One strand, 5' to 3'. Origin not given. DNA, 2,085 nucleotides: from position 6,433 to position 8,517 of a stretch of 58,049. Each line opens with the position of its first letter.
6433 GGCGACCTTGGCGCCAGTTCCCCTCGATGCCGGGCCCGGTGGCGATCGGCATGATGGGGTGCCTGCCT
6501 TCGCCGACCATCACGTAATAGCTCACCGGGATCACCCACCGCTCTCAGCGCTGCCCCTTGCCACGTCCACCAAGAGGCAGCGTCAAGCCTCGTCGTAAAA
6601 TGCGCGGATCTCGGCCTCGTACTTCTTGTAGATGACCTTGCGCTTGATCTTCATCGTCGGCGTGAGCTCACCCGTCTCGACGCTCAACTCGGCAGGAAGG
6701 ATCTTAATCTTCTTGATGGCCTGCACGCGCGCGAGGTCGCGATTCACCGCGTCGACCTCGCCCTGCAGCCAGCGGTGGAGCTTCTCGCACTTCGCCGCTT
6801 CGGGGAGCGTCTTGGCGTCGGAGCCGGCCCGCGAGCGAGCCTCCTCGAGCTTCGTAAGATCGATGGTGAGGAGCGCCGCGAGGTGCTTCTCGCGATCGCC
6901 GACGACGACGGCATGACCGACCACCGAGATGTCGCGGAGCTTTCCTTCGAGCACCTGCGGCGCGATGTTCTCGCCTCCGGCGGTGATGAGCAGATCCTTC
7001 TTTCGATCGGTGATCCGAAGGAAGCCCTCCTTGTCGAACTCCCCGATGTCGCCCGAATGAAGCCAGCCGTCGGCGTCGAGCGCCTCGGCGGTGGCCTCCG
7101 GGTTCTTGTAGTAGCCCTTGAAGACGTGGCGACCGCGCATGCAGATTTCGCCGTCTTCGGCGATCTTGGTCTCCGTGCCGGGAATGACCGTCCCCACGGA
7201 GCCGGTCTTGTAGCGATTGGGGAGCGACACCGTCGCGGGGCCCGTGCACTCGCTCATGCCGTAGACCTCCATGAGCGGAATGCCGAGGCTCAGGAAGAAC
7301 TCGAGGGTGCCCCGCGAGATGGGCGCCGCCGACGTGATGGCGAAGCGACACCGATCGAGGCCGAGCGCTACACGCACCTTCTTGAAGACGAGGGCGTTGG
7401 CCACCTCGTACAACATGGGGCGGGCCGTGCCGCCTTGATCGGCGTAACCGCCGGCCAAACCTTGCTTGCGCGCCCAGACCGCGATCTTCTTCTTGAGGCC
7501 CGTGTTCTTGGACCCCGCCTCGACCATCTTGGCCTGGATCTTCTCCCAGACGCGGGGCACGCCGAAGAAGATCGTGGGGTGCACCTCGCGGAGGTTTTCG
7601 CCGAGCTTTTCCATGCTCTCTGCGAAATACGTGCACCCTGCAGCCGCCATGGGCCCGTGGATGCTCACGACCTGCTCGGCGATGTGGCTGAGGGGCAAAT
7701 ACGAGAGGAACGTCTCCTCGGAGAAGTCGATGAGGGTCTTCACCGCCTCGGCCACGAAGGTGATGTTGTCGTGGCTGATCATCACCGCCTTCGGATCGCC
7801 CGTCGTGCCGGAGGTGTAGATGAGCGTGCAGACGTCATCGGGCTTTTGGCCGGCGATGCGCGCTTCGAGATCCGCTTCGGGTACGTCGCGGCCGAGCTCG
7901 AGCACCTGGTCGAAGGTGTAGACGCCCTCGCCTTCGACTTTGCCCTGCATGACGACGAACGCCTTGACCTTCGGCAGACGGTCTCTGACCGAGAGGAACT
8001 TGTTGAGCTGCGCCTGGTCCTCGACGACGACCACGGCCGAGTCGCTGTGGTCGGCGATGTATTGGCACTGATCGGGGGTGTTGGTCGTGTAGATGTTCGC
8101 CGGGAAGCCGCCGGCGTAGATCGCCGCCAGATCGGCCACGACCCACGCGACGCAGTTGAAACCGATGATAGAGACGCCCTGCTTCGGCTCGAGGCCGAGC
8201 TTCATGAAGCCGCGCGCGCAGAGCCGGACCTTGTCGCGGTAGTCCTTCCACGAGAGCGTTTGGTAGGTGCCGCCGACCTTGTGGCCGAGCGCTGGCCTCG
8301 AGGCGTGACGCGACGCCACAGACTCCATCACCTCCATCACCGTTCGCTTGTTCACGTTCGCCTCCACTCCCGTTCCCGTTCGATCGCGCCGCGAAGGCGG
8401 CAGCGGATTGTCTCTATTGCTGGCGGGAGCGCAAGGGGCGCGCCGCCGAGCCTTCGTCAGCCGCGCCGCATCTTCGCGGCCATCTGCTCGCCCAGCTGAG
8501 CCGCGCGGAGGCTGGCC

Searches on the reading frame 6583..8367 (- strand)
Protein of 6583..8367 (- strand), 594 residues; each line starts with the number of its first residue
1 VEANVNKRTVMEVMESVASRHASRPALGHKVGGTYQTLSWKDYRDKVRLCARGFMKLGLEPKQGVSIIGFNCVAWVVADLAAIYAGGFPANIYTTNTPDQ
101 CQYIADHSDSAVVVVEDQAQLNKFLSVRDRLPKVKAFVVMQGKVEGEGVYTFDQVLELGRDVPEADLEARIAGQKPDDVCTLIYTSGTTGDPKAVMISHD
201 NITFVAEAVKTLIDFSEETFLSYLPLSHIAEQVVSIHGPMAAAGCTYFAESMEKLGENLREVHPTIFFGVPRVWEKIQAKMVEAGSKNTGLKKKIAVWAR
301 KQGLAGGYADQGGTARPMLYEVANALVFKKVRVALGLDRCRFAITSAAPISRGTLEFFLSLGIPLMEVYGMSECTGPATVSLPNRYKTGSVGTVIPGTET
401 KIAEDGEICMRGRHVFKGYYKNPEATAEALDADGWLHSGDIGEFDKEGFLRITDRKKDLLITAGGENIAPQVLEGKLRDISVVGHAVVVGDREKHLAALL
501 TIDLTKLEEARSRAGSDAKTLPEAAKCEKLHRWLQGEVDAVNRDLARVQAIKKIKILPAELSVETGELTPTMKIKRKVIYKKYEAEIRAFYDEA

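Call 8: search_protein_families(library=pfam, proteins=[window:6583-8367:-], max_evalue=0.01)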
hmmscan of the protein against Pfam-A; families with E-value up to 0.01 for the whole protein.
window:6583-8367:- (594 aa): 2 families
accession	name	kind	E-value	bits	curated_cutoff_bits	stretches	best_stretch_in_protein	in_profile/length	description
PF00501.34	AMP-binding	-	1.1e-72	245.5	29.9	1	16-420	3-384/384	AMP-binding enzyme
PF23562.2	AMP-binding_C_3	-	9.9e-11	42.5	20.8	1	458-593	2-122/124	AMP-binding enzyme C-terminal domain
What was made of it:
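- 6583..8355 (-): Intact fadD-like AMP-binding gene (590 aa, MBK6694610.1). F2 is 6583-6874. The SNP-dense 3' tract 6586-6991 was probably imported with Y. Pfam AMP-binding (call 8).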

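Call 10: find_encoding_contigs(protein=window:6583-8367:-, flank=10000, max_places=10)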
Protein window:6583-8367:- (594 aa): no gene with exactly this product is on record in the collection.

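Call 11: find_related_loci(query=window:6583-8367:-, collection=genome_contigs, flank=10000)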
Query window:6583-8367:- (594 aa) in genome_contigs; peptide patterns used: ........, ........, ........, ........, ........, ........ (x = any residue, [..] = any of these).
255 stretches matched a pattern; 225 encode a relative of the query (tblastn E <= 1e-3); the best 80 are kept; 80 distinct loci.
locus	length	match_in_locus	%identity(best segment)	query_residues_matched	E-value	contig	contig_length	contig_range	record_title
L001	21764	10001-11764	68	5-591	0e+0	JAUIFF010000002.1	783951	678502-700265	MAG: Polyangia bacterium isolate 8_bin.71 NODE_9_length_783951_cov_8.085327, whole genome shotgun sequence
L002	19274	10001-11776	78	3-591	0e+0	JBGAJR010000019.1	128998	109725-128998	MAG: Polyangiaceae bacterium isolate MAG_AAO_H125.41 AAOH125-41_opera_contig_590, whole genome shotgun sequence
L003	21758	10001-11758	68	7-591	0e+0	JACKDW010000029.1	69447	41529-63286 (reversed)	MAG: Myxococcales bacterium isolate HK-STAS-MYXO-17 HK-STAS-MYXO-17_29, whole genome shotgun sequence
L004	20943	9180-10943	67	5-591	0e+0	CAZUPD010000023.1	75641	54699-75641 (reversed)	MAG TPA_asm: uncultured Nannocystaceae bacterium isolate SRP334346_co1_110 genome assembly, contig: NODE_429_length_7564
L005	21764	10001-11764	68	5-591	0e+0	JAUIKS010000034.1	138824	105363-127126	MAG: Polyangia bacterium isolate Co_bin.371 NODE_1284_length_138824_cov_2.475446, whole genome shotgun sequence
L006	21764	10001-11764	67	6-592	0e+0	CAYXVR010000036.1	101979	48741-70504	MAG TPA_asm: uncultured Nannocystaceae bacterium isolate binchicken_co179_119 genome assembly, contig: NODE_884_length_1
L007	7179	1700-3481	66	2-594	0e+0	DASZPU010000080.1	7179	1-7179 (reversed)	MAG TPA_asm: Nannocystaceae bacterium isolate SMAG_U5979 k141_717620, whole genome shotgun sequence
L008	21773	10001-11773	66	3-592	0e+0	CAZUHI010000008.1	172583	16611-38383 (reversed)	MAG TPA_asm: uncultured Rickettsiales bacterium isolate binchicken_co46_645 genome assembly, contig: NODE_83_length_1725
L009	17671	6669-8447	65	1-592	0e+0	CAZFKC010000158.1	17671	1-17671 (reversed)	MAG TPA_asm: uncultured Nannocystaceae bacterium isolate binchicken_co199_105 genome assembly, contig: NODE_2313_length_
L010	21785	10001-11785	67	1-594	0e+0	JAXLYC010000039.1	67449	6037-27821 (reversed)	MAG: Nannocystaceae bacterium isolate STL-MYX3 C2.19.fa-39, whole genome shotgun sequence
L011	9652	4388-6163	65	2-592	0e+0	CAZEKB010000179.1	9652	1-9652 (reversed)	MAG TPA_asm: uncultured Rickettsiales bacterium isolate binchicken_co141_512 genome assembly, contig: NODE_27074_length_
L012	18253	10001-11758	66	7-591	0e+0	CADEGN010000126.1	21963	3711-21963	MAG: uncultured Myxococcales bacterium isolate Myxococcales sp. RBC066 genome assembly, contig: MAG066_126, whole genome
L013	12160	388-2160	65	2-591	0e+0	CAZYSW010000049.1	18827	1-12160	MAG TPA_asm: uncultured Nannocystaceae bacterium isolate SRP268622_co1_44 genome assembly, contig: NODE_6388_length_1882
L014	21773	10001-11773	66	2-591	0e+0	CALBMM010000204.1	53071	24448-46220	MAG TPA_asm: uncultured proteobacterium isolate SRR6227243_bin.109_CONCOCT_v1.1_MAG genome assembly, contig: ERZ795105.7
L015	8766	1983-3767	66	1-594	0e+0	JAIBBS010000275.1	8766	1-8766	MAG: Nannocystaceae bacterium isolate SSF46 NODE_171742_length_8766_cov_56.614654, whole genome shotgun sequence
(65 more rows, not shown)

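Call 16: find_homologous_proteins(query=window:6583-8367:-, max_evalue=1e-50)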
Query window:6583-8367:- (594 aa): 7992 proteins with E <= 1e-50 among 8000 candidates; the best 120 are listed.
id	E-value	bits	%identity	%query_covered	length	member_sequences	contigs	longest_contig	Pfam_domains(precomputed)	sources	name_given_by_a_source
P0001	0.0e+0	1318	98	99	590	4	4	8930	PF00501.35,PF23562.3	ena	-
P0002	0.0e+0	1034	76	99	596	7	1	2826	PF00501.35,PF23562.3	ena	-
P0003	0.0e+0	1021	75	99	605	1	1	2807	PF00501.35,PF23562.3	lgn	-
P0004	0.0e+0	1020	75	99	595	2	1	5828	PF00501.35,PF23562.3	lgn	-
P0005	9.5e-290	980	74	98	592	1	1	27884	PF00501.35,PF23562.3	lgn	-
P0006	5.3e-272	921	69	99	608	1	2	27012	PF00501.35,PF23562.3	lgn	-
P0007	2.9e-269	912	67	99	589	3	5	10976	PF00501.35,PF23562.3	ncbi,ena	-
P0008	2.5e-268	909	67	99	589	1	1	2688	PF00501.35,PF23562.3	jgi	jgi:long-subunit acyl-CoA synthetase (AMP-forming)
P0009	7.3e-267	904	67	99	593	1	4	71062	PF00501.35,PF23562.3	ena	-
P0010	2.2e-264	896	67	99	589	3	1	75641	PF00501.35,PF23562.3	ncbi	-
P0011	2.7e-264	896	66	99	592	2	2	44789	PF00501.35,PF23562.3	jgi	jgi:long-subunit acyl-CoA synthetase (AMP-forming)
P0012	4.3e-264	895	66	99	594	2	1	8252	PF00501.35,PF23562.3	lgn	-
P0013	5.9e-264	895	66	99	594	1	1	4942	PF00501.35,PF23562.3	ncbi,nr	ncbi:MAG: AMP-binding protein [Deltaproteobacteria bacterium]|nr:AMP-binding protein [Nannocystaceae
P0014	5.6e-263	892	67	99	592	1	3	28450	PF00501.35,PF23562.3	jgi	jgi:long-subunit acyl-CoA synthetase (AMP-forming)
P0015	2.2e-262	890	67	99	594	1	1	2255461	PF00501.35,PF23562.3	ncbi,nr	ncbi:MAG: AMP-binding protein [Deltaproteobacteria bacterium]|nr:AMP-binding protein [Deltaproteobac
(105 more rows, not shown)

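Call 17: find_encoding_contigs(protein=P0001, flank=10000, max_places=10)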
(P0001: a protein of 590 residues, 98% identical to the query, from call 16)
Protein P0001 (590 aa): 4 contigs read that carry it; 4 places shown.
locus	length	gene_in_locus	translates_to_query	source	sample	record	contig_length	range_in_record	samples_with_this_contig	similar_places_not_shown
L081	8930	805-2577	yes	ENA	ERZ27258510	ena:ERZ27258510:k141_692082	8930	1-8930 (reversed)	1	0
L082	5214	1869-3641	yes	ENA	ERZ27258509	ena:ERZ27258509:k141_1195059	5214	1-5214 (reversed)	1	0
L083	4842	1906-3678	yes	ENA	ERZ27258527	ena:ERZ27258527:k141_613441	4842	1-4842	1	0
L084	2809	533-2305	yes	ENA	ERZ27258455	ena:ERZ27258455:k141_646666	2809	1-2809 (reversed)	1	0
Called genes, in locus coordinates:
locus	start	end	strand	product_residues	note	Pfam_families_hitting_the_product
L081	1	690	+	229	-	?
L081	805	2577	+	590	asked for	PF00501:AMP-binding, PF23562:AMP-binding_C_3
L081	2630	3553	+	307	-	-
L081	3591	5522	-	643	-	PF00005:ABC_tran, PF02463:SMC_N (faint), PF13481:AAA_25 (faint), PF13555:AAA_29 (faint), PF00004:AAA (faint), PF12848:ABC_tran_Xtn, PF00005:ABC_tran, PF16326:ABC_tran_CTD, +2 more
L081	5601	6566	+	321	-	-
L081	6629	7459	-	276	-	-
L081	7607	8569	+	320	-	-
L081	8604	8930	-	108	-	?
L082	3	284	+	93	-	?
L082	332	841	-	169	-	-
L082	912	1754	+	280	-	PF03807:F420_oxidored, PF14748:P5CR_dimer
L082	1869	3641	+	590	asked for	PF00501:AMP-binding, PF23562:AMP-binding_C_3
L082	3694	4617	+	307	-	-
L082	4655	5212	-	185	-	?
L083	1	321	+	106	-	?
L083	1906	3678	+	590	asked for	PF00501:AMP-binding, PF23562:AMP-binding_C_3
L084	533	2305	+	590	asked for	PF00501:AMP-binding, PF23562:AMP-binding_C_3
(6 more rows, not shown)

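Call 18: list_cluster_members(proteins=[P0001])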
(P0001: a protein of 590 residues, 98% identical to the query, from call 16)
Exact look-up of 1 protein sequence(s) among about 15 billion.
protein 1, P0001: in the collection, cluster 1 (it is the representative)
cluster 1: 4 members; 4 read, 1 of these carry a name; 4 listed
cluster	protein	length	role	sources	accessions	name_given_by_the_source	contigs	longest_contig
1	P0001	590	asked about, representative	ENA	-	-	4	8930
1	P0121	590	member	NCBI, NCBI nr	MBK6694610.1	MAG: AMP-binding protein [Myxococcales bacterium] | AMP-binding protein [Myxococcales bacterium]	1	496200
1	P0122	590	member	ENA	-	-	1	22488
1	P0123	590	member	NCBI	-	-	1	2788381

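Call 19: find_encoding_contigs(protein=P0121, flank=10000, max_places=6)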
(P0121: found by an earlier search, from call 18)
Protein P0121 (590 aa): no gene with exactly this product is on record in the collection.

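Call 20: find_encoding_contigs(protein=P0123, flank=10000, max_places=6)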
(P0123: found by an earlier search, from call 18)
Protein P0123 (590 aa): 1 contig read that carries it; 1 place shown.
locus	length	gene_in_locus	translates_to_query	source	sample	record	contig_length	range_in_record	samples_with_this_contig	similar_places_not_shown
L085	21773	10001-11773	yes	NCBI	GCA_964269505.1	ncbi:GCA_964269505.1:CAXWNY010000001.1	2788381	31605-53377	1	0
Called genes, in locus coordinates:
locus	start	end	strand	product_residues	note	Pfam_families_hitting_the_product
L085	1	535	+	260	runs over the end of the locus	-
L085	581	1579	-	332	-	PF13432:TPR_16 (weak)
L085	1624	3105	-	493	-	PF00069:Pkinase, PF07714:PK_Tyr_Ser-Thr, PF14531:Kinase-like (faint), PF01636:APH (faint), PF03109:ABC1 (weak)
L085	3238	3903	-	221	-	-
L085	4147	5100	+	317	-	PF03618:Kinase-PPPase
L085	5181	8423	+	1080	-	PF03130:HEAT_PBS (faint), PF13646:HEAT_2 (weak), PF23381:Beta-prop_IFT122_1st (faint), PF25174:Beta-prop_THOC3 (faint)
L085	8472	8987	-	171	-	-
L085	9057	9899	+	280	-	PF03807:F420_oxidored, PF14748:P5CR_dimer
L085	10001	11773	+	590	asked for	PF00501:AMP-binding, PF23562:AMP-binding_C_3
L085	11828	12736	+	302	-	-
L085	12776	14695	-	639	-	PF00005:ABC_tran, PF02463:SMC_N (faint), PF13555:AAA_29 (faint), PF00004:AAA (faint), PF01926:MMR_HSR1 (faint), PF12848:ABC_tran_Xtn, PF00005:ABC_tran, PF16326:ABC_tran_CTD, +1 more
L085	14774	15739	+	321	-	-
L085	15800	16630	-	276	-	-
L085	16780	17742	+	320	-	-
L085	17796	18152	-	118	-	PF13682:CZB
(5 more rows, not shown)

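Call 21: find_encoding_contigs(protein=P0122, flank=10000, max_places=6)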
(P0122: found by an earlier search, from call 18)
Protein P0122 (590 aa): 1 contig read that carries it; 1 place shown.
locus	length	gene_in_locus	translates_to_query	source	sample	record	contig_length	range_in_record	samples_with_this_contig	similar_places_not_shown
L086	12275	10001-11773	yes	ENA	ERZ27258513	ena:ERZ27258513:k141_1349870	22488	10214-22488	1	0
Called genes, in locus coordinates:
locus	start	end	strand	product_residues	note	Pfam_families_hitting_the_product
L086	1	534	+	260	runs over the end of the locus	-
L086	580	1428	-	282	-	PF13432:TPR_16 (weak)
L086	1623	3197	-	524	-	PF14531:Kinase-like (faint), PF00069:Pkinase, PF01636:APH (faint), PF07714:PK_Tyr_Ser-Thr, PF03109:ABC1 (weak)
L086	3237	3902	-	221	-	-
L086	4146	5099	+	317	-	PF03618:Kinase-PPPase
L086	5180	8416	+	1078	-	PF03130:HEAT_PBS (faint), PF13646:HEAT_2 (weak), PF23381:Beta-prop_IFT122_1st (faint), PF25174:Beta-prop_THOC3 (faint)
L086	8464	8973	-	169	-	-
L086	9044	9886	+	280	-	PF03807:F420_oxidored, PF14748:P5CR_dimer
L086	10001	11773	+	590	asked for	PF00501:AMP-binding, PF23562:AMP-binding_C_3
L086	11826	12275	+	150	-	?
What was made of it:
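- Tried and rejected: The close relatives came instead from the protein-cluster route (calls 16-21).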
